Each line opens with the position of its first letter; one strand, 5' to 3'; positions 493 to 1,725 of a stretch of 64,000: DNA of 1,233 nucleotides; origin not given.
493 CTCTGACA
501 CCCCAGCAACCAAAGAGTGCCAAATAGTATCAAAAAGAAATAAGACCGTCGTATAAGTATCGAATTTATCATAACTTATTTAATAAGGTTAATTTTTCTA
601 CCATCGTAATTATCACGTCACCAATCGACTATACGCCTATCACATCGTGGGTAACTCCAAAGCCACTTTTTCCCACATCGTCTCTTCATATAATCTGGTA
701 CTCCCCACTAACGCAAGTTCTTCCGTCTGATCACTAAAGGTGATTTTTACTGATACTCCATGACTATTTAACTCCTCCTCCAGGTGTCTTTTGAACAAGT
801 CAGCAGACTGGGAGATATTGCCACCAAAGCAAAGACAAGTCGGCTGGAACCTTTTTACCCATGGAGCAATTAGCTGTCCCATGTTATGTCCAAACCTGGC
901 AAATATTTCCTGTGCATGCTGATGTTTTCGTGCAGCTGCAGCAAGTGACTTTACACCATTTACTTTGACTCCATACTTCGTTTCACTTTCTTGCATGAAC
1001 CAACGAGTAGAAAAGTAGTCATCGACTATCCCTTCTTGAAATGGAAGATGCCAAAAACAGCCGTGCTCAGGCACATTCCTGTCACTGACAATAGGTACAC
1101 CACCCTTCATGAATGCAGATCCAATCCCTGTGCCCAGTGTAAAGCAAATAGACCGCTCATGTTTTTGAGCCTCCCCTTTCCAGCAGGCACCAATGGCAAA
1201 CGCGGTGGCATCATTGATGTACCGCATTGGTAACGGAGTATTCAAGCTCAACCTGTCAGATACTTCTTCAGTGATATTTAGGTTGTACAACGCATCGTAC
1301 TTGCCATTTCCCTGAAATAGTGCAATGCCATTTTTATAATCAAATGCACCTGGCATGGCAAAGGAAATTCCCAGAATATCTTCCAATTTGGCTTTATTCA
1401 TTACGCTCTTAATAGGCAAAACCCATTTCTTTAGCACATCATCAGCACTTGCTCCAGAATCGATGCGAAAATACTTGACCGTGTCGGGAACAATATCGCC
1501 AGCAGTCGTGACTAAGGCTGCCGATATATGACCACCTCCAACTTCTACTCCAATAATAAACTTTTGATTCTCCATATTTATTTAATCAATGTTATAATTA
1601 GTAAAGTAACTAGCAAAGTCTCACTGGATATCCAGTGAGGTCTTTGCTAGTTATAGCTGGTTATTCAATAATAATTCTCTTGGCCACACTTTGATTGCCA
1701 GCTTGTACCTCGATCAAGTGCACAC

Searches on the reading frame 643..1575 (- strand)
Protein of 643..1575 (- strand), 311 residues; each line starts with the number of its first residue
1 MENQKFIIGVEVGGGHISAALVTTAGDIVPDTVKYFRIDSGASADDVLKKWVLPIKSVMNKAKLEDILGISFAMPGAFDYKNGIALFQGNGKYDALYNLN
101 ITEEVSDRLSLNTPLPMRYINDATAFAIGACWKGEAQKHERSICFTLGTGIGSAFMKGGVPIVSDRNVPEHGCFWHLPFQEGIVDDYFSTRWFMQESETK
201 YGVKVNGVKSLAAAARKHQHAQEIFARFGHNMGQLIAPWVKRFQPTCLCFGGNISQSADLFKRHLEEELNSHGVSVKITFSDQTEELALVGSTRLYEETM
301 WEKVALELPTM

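Call 7: search_protein_families(library=pfam, proteins=[window:643-1575:-])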
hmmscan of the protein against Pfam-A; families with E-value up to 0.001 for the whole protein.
window:643-1575:- (311 aa): 1 family
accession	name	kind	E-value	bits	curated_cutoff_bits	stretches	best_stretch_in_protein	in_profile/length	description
PF00480.26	ROK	-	2.6e-19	70.3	22.9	1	8-272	2-261/294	ROK family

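Call 28: search_protein_families(library=ncbifam, proteins=[window:643-1575:-], max_evalue=0.001)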
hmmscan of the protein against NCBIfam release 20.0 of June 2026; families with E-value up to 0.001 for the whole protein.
window:643-1575:- (311 aa): 11 families
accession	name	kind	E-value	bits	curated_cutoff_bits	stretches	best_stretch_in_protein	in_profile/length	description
TIGR00744.1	ROK_glcA_fam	subfamily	4.4e-14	52.5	260.35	1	8-159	1-143/318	ROK family glucokinase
NF045942.1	PolPhglucPhase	equivalog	2e-10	40.9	250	1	8-160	3-144/242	polyphosphate--glucose phosphotransferase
NF047937.1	TransRegNagC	equivalog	1.4e-09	37.6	650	1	6-172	80-239/399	DNA-binding transcriptional regulator NagC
NF009835.0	PRK13310.1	equivalog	5.9e-09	35.6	380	1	69-166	59-149/303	N-acetylglucosamine kinase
NF049930.1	TransRegMlc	equivalog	7.6e-09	35.3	530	1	203-270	291-359/405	sugar metabolism global transcriptional regulator Mlc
NF042998.1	bglucokin_BglK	equivalog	1.9e-07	30.6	550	1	9-156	5-137/291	beta-glucoside kinase BglK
NF007251.0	PRK09698.1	equivalog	7.3e-07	28.7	253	1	3-269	4-263/304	allose kinase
NF007108.0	PRK09557.1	equivalog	7e-05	22.3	443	0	149-263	133-264/303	fructokinase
NF003461.0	PRK05082.1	subfamily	8e-05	22.1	283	0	9-295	5-285/291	N-acetylmannosamine kinase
NF047821.1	NactlManKinNanK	equivalog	0.00024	20.8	450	0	107-274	90-262/288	N-acetylmannosamine kinase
NF009836.0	PRK13311.1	equivalog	0.00034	19.9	551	0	117-175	100-156/256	N-acetyl-D-glucosamine kinase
